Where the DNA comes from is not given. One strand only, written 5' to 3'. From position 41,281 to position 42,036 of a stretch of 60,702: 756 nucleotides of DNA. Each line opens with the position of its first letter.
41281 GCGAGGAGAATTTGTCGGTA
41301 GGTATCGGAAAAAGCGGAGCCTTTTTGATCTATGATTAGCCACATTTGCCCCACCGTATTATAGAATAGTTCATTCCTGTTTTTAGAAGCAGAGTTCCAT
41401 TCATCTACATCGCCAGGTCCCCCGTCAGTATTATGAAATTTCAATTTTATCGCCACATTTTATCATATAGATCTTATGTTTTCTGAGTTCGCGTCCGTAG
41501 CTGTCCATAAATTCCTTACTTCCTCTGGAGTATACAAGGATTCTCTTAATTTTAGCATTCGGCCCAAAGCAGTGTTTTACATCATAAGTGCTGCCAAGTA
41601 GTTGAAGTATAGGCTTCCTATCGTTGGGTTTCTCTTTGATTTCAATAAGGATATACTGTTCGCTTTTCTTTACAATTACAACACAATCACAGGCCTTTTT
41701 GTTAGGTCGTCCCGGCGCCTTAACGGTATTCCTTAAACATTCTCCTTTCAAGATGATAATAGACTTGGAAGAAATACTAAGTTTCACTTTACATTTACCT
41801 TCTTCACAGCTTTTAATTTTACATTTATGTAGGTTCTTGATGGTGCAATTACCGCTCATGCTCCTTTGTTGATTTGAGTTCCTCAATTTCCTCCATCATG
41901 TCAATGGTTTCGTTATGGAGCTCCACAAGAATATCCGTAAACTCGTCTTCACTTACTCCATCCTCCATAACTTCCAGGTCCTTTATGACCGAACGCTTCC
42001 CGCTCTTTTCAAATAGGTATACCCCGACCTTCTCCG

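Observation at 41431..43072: Overlapping ABC-type ATPase and tiny Cys-rich D...ExK protein: a Septu/PARIS/AbiL-like two-gene layout with an unrecognised effector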

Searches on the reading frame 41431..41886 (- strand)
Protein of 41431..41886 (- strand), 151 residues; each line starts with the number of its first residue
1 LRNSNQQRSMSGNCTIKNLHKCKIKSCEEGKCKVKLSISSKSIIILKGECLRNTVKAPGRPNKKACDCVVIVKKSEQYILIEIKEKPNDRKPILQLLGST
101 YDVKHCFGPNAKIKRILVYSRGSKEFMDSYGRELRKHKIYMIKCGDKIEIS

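Call 3: search_protein_families(library=pfam, proteins=[window:41431-41886:-], max_evalue=1)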
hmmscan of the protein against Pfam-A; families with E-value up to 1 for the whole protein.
window:41431-41886:- (151 aa): 1 family
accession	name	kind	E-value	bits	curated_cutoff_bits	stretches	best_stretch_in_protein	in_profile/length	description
PF13588.12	HSDR_N_2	-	0.049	14.2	25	1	61-86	34-59/110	Type I restriction enzyme R protein N terminus (HSDR_N)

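Call 4: search_protein_families(library=padloc, proteins=[window:41431-41886:-], max_evalue=1)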
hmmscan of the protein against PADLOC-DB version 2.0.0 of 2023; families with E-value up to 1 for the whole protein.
window:41431-41886:- (151 aa): 0 families

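Call 5: search_protein_families(library=ncbifam, proteins=[window:41431-41886:-], max_evalue=1)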
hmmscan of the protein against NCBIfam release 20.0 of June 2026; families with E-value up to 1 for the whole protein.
window:41431-41886:- (151 aa): 0 families

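Call 7: find_homologous_proteins(query=window:41431-41886:-, max_evalue=0.01)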
Query window:41431-41886:- (151 aa): 1 proteins with E <= 0.01 among 28 candidates.
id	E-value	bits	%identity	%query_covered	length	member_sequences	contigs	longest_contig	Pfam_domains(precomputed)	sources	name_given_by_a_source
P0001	4.4e-70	252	99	78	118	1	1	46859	-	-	-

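Call 15: predict_structure(protein=window:41434-41859:-)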
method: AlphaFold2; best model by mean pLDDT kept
length: 142 residues; sequences in the alignment: 1
mean_pLDDT: 46.0   pTM: 0.48
mean pLDDT of the five models: 46.0, 37.6, 35.2, 32.9, 31.7
residues with pLDDT >= 90: 0; 70-90: 0; 50-70: 58; < 50: 84
segments of 3 or more residues with pLDDT < 50: 1-10, 46-54, 78-102, 105-142
pLDDT, mean of each block of 10 residues (from residue 1): 36 63 62 56 50 57 55 55 29 34 47 41 37 26 24
secondary structure, 60 per line:
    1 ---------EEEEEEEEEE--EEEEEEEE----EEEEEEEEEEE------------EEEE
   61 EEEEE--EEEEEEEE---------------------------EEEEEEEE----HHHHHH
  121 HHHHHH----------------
elements in order: E10-19 E22-29 E34-44 E57-65 E68-75 E103-110 H115-126

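Call 18: search_protein_representatives(protein=window:41434-41859:-)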
Query: 142 residues. Proteins with E-value up to 0.001 (for the whole library): 3; up to 1e-10: 1; up to 1e-30: 1. The best 3 are listed.
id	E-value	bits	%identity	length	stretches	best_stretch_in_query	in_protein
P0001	1.1e-70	252.5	99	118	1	25-142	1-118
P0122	1.5e-06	44.7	36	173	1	6-95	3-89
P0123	8.4e-06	42.2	41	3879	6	63-96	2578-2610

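Call 22: find_encoding_contigs(protein=P0122, flank=10000)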
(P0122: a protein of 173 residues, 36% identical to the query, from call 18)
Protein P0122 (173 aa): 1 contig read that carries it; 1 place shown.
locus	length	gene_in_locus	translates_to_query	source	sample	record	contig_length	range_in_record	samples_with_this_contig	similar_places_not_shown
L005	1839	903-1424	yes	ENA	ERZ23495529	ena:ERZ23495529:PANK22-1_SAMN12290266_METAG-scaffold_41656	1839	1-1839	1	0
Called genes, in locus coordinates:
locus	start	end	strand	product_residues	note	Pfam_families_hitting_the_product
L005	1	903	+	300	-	?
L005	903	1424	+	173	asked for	-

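Call 23: find_encoding_contigs(protein=P0001, flank=3000)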
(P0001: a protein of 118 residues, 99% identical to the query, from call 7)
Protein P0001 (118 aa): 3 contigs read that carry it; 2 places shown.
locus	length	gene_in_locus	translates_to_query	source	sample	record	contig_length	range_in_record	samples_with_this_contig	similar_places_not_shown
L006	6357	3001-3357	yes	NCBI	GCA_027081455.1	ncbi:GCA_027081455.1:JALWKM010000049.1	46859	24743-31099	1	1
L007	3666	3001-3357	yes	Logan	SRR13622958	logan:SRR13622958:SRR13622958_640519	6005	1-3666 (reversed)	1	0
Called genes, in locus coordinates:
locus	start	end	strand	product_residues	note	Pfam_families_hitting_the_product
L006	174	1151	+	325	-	PF01946:Thi4 (weak), PF00890:FAD_binding_2 (faint), PF01134:GIDA (faint), PF07992:Pyr_redox_2, PF12831:FAD_oxidored (weak), PF13738:Pyr_redox_3, PF01266:DAO (weak), PF00070:Pyr_redox, +2 more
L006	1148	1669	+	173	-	PF03266:NTPase_1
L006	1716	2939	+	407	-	PF13175:AAA_15, PF13304:AAA_21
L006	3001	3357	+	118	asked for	-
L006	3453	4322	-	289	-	PF01170:UPF0020 (faint), PF01555:N6_N4_Mtase, PF08241:Methyltransf_11 (faint), PF08242:Methyltransf_12 (faint), PF13649:Methyltransf_25 (weak), PF13847:Methyltransf_31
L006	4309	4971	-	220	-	-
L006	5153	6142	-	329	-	PF03706:LPG_synthase_TM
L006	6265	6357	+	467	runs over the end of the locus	PF02878:PGM_PMM_I, PF02879:PGM_PMM_II, PF02880:PGM_PMM_III, PF00408:PGM_PMM_IV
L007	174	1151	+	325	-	PF01946:Thi4 (weak), PF00890:FAD_binding_2 (faint), PF01134:GIDA (faint), PF07992:Pyr_redox_2, PF12831:FAD_oxidored (weak), PF13738:Pyr_redox_3, PF01266:DAO (weak), PF00070:Pyr_redox, +2 more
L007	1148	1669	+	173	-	PF03266:NTPase_1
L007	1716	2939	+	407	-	PF13175:AAA_15, PF13304:AAA_21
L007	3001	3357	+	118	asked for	-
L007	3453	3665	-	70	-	?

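Call 27: find_homologous_proteins(query=A1, max_evalue=10)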
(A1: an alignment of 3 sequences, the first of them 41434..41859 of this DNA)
Query A1 (3 sequences) (142 aa, profile of the alignment): 9 proteins with E <= 10 among 475 candidates.
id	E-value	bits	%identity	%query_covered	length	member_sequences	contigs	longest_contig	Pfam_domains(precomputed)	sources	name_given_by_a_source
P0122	3.5e-89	315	34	63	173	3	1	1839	-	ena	-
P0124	3.9e-58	214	33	66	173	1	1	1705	-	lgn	-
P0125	5.6e-56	207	33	51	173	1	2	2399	-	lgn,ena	-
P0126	1.0e-50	190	27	56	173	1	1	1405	-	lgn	-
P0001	1.2e-46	177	99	83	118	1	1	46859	-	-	-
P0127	1.5e-40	157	29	56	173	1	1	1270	-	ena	-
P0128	2.5e-3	36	38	52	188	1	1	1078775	-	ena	-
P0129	1.1e-2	34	40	46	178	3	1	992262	-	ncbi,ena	-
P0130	5.9e+0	25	36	37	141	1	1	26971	-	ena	-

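Call 29: find_encoding_contigs(protein=P0128, flank=8000, max_places=3)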
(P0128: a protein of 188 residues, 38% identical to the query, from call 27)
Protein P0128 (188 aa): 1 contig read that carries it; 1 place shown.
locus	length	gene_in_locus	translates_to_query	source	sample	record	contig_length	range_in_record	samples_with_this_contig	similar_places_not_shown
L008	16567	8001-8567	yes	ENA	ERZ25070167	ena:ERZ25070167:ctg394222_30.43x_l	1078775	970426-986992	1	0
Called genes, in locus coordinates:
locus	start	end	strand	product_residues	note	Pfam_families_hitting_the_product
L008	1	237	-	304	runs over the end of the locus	PF01379:Porphobil_deam, PF03900:Porphobil_deamC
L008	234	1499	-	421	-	PF00202:Aminotran_3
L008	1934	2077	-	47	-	-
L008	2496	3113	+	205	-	-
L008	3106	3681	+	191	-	-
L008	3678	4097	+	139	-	PF13650:Asp_protease_2, PF13975:gag-asp_proteas (weak)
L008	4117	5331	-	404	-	PF05201:GlutR_N, PF01488:Shikimate_DH, PF00745:GlutR_dimer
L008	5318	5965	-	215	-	PF13241:NAD_binding_7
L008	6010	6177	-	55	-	-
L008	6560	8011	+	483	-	PF11398:DUF2813 (faint), PF13175:AAA_15, PF13304:AAA_21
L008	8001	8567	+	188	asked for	-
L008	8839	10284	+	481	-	-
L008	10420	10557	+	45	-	-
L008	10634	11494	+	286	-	-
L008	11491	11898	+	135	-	PF13650:Asp_protease_2 (weak)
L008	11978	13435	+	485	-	-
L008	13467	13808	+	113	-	PF13428:TPR_14 (faint), PF14853:Fis1_TPR_C (faint), PF00515:TPR_1 (faint), PF07719:TPR_2 (faint), PF13176:TPR_7 (faint), PF13432:TPR_16 (faint), PF14559:TPR_19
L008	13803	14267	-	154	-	-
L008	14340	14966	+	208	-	-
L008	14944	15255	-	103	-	PF04075:F420H2_quin_red (weak)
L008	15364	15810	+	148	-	PF05239:PRC (weak)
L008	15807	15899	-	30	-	-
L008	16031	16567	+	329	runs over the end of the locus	PF00005:ABC_tran, PF13304:AAA_21 (faint), PF13732:DrrA1-3_C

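Call 30: find_encoding_contigs(protein=P0129, flank=8000, max_places=3)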
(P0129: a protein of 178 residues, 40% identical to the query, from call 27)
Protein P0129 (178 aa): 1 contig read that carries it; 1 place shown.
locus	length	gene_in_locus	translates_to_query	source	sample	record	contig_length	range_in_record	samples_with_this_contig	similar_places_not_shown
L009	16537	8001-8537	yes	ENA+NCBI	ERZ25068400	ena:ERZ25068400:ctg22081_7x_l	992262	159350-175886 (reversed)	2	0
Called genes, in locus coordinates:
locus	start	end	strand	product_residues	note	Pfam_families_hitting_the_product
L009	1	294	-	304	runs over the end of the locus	PF01379:Porphobil_deam, PF03900:Porphobil_deamC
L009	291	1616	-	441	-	PF00202:Aminotran_3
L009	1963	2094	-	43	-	-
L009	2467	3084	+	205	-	-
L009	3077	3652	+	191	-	-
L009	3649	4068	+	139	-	PF13650:Asp_protease_2, PF13975:gag-asp_proteas (weak)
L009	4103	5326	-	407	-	PF05201:GlutR_N, PF01488:Shikimate_DH, PF00745:GlutR_dimer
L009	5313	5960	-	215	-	PF13241:NAD_binding_7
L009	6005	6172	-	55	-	-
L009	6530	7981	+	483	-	PF11398:DUF2813 (faint), PF13175:AAA_15, PF13304:AAA_21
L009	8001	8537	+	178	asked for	-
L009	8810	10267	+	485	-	-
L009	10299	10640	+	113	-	PF13428:TPR_14 (faint), PF14853:Fis1_TPR_C (faint), PF07719:TPR_2 (faint), PF13176:TPR_7 (faint), PF13432:TPR_16 (faint), PF14559:TPR_19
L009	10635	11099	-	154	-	-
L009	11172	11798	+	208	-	-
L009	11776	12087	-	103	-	PF04075:F420H2_quin_red (weak)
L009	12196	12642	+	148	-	PF05239:PRC (weak)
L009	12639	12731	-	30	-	-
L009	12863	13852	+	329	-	PF00005:ABC_tran, PF13304:AAA_21 (faint), PF13732:DrrA1-3_C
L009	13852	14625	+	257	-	PF01061:ABC2_membrane, PF12698:ABC2_membrane_3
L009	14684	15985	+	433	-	PF01436:NHL (faint), PF25021:TEN_NHL (faint), PF17170:DUF5128, PF00353:HemolysinCabind (weak)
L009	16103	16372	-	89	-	-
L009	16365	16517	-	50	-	-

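Call 32: find_encoding_contigs(protein=P0130, flank=8000, max_places=3)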
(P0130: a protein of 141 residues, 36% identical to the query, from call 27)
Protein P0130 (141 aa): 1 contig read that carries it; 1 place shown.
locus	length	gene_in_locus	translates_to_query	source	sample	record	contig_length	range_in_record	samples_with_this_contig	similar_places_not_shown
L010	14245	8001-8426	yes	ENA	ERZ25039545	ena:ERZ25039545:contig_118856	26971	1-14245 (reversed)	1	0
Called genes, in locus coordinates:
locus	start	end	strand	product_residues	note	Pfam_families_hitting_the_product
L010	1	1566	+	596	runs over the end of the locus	PF02743:dCache_1, PF00672:HAMP, PF02518:HATPase_c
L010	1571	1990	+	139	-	PF00072:Response_reg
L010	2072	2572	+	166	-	-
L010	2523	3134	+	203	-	PF02518:HATPase_c (weak), PF00072:Response_reg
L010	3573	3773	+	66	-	-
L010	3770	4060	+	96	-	PF13453:Zn_ribbon_TFIIB (weak), PF04014:MazE_antitoxin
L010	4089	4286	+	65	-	-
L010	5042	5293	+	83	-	PF01909:NTP_transf_2, PF18765:Polbeta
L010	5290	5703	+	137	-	PF05168:HEPN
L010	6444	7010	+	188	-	PF13175:AAA_15 (weak)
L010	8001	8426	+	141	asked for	-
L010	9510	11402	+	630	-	PF01878:EVE, PF00004:AAA, PF07728:AAA_5, PF13401:AAA_22 (weak), PF28529:McrB_lid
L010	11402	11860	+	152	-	PF10117:McrBC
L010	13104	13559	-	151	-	PF00075:RNase_H (weak), PF13456:RVT_3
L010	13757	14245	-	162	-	?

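Call 44: search_solved_structures(query=A2, max_evalue=10, show_alignments=2)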
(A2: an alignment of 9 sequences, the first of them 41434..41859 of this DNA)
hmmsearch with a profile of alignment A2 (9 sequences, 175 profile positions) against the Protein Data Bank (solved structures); distinct sequences matched with E-value up to 10: 3.
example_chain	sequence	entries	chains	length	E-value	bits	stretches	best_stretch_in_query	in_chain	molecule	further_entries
8fin_A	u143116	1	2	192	0.48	13.4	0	82-122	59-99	cs207A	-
9bh5_AP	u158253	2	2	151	0.56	13.2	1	63-137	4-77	Small ribosomal subunit protein uS19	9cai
8fiq_A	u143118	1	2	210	0.56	13.2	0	82-123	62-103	cs207AB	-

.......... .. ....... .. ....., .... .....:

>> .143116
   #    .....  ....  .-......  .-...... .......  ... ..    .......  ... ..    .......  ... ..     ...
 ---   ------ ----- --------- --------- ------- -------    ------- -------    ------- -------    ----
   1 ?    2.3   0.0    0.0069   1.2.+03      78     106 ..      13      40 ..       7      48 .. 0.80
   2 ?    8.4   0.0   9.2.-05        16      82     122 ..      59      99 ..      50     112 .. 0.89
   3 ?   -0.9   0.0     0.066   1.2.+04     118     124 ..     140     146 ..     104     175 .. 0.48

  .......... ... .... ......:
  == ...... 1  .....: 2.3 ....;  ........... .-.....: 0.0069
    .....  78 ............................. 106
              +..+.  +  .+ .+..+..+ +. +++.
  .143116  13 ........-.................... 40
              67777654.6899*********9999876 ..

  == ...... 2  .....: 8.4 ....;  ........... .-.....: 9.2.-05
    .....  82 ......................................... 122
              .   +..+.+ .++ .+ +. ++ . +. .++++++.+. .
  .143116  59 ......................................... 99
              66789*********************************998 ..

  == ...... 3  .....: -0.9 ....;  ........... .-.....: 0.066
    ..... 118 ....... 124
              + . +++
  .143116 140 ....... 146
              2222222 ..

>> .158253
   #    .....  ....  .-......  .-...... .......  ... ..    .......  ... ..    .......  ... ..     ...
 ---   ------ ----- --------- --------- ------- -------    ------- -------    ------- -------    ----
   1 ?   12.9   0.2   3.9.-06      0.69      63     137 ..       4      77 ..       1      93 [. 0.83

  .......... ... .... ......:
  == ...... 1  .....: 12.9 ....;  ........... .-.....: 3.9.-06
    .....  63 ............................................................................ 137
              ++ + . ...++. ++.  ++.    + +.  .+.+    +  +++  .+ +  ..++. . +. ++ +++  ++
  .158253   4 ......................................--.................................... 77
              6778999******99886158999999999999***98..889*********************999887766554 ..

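Call 49: predict_structure(alignment_id=A2)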
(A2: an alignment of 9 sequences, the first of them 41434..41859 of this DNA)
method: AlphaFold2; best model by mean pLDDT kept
length: 142 residues; sequences in the alignment: 9
mean_pLDDT: 54.2   pTM: 0.46
mean pLDDT of the five models: 54.2, 53.9, 53.1, 50.8, 44.1
residues with pLDDT >= 90: 0; 70-90: 0; 50-70: 100; < 50: 42
segments of 3 or more residues with pLDDT < 50: 1-16, 35-52
pLDDT, mean of each block of 10 residues (from residue 1): 33 47 54 48 43 51 57 58 59 53 63 62 65 65 54
secondary structure, 60 per line:
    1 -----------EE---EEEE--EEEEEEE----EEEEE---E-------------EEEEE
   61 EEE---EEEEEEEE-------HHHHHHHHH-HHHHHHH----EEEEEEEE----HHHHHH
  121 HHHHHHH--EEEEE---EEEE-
elements in order: E17-20 E23-29 E34-38 E56-63 E67-74 H82-90 H92-98 E103-110 H115-127 E130-134 E138-141
